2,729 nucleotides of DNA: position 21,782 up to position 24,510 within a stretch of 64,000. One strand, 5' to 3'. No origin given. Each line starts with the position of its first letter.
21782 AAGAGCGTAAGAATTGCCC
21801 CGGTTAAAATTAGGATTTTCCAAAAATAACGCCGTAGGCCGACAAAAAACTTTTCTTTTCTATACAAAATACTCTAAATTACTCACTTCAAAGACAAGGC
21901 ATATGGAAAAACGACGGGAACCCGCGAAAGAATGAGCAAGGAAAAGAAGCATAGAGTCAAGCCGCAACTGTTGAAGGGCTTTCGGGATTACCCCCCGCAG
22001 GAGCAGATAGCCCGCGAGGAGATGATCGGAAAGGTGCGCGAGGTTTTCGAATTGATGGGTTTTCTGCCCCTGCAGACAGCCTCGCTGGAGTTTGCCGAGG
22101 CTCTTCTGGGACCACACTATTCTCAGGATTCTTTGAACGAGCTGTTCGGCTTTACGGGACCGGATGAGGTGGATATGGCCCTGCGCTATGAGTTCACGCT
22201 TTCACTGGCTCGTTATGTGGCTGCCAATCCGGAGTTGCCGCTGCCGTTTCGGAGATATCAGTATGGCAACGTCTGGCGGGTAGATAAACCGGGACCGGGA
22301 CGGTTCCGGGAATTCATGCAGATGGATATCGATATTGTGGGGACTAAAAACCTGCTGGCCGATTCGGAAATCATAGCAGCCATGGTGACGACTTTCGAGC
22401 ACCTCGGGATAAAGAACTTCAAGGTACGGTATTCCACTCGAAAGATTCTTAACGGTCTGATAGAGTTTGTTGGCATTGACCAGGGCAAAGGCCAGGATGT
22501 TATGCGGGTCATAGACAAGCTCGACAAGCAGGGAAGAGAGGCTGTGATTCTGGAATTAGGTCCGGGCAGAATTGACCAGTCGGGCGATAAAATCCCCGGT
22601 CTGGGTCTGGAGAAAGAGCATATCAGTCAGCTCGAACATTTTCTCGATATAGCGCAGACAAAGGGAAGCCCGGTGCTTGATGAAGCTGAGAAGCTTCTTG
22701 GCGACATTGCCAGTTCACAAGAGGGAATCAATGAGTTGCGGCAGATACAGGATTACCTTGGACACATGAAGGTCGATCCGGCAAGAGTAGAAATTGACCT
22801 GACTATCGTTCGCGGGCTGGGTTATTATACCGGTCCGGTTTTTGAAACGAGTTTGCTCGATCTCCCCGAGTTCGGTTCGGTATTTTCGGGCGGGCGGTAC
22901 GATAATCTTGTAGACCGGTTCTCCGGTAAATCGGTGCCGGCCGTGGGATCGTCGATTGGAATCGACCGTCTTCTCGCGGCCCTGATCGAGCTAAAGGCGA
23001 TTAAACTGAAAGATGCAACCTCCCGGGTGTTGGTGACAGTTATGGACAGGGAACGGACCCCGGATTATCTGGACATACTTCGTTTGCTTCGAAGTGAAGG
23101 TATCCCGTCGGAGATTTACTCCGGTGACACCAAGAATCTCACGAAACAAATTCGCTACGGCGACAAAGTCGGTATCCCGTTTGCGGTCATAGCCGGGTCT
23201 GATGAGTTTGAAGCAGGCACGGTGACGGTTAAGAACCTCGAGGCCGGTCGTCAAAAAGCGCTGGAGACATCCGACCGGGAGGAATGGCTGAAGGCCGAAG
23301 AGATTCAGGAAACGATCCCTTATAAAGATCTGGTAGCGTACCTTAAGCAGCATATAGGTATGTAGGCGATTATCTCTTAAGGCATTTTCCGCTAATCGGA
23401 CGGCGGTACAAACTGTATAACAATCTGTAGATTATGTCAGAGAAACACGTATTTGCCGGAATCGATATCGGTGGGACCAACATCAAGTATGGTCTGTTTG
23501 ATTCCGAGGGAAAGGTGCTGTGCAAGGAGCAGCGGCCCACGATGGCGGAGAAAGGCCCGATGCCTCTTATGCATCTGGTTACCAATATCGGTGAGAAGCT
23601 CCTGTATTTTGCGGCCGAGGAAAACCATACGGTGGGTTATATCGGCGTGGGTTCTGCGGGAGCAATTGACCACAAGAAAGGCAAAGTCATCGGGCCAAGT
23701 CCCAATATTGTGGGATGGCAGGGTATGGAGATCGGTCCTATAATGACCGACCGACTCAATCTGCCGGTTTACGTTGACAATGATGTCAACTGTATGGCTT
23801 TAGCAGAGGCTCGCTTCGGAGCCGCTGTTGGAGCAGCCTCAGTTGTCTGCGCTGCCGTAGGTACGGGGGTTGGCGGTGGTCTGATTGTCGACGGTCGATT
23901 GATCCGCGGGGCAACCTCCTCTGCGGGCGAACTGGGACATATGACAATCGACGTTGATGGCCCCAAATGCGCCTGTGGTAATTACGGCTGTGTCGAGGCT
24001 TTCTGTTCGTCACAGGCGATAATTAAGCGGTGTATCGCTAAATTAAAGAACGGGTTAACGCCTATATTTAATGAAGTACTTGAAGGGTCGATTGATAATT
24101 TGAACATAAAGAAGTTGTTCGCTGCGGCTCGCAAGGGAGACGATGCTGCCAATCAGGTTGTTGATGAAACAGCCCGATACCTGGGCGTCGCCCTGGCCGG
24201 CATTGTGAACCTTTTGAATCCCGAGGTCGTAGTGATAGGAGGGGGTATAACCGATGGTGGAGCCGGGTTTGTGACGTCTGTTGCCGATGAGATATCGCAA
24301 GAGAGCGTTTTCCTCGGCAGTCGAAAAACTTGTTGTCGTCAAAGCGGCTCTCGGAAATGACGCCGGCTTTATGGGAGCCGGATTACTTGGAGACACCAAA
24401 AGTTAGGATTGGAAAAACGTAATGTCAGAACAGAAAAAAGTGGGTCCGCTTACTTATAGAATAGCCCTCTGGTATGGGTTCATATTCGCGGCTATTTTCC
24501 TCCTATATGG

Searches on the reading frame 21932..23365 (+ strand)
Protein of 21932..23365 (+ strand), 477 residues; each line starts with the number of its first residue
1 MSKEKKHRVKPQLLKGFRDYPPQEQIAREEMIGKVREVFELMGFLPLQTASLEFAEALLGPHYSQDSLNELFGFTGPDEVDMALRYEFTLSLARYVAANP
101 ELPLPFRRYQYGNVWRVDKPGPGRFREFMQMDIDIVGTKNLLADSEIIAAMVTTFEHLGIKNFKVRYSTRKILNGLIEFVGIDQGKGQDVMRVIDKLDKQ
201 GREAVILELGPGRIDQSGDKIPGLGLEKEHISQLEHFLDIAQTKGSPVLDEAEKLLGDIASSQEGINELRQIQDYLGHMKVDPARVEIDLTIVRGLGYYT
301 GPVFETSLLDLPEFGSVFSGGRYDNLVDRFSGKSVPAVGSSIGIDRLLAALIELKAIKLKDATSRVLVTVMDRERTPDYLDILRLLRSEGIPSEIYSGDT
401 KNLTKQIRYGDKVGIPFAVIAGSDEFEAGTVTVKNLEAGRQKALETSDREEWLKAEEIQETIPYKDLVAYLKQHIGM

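Call 39: search_protein_families(library=pfam, proteins=[window:21932-23365:+], max_evalue=0.0001)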
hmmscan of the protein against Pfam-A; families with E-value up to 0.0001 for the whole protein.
window:21932-23365:+ (477 aa): 3 families
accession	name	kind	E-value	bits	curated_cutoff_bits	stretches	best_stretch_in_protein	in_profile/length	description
PF13393.11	tRNA-synt_His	-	6.5e-45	154.1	25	1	16-347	1-308/308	Histidyl-tRNA synthetase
PF03129.25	HGTP_anticodon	-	1.6e-12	47.9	21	1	368-455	4-93/94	Anticodon binding domain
PF00587.30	tRNA-synt_2b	-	2.3e-08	34.7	29.3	1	97-353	29-177/179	tRNA synthetase class II core domain (G, H, P, S and T)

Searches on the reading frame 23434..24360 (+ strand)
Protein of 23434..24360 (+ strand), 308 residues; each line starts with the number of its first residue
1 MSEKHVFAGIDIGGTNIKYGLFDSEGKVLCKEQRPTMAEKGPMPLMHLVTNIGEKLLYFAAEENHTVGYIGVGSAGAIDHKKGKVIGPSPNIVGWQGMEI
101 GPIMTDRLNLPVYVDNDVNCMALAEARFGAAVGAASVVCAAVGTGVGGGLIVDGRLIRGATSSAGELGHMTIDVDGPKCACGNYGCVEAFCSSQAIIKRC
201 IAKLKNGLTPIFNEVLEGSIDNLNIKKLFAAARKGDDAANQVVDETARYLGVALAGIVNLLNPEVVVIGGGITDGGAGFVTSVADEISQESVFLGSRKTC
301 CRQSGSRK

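Call 39: search_protein_families(library=pfam, proteins=[window:23434-24360:+], max_evalue=0.0001)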
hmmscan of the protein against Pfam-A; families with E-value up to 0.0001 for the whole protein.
window:23434-24360:+ (308 aa): 1 family
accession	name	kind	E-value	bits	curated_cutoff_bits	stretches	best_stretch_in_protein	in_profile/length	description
PF00480.26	ROK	-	3.5e-64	217.6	22.9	1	8-288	2-259/294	ROK family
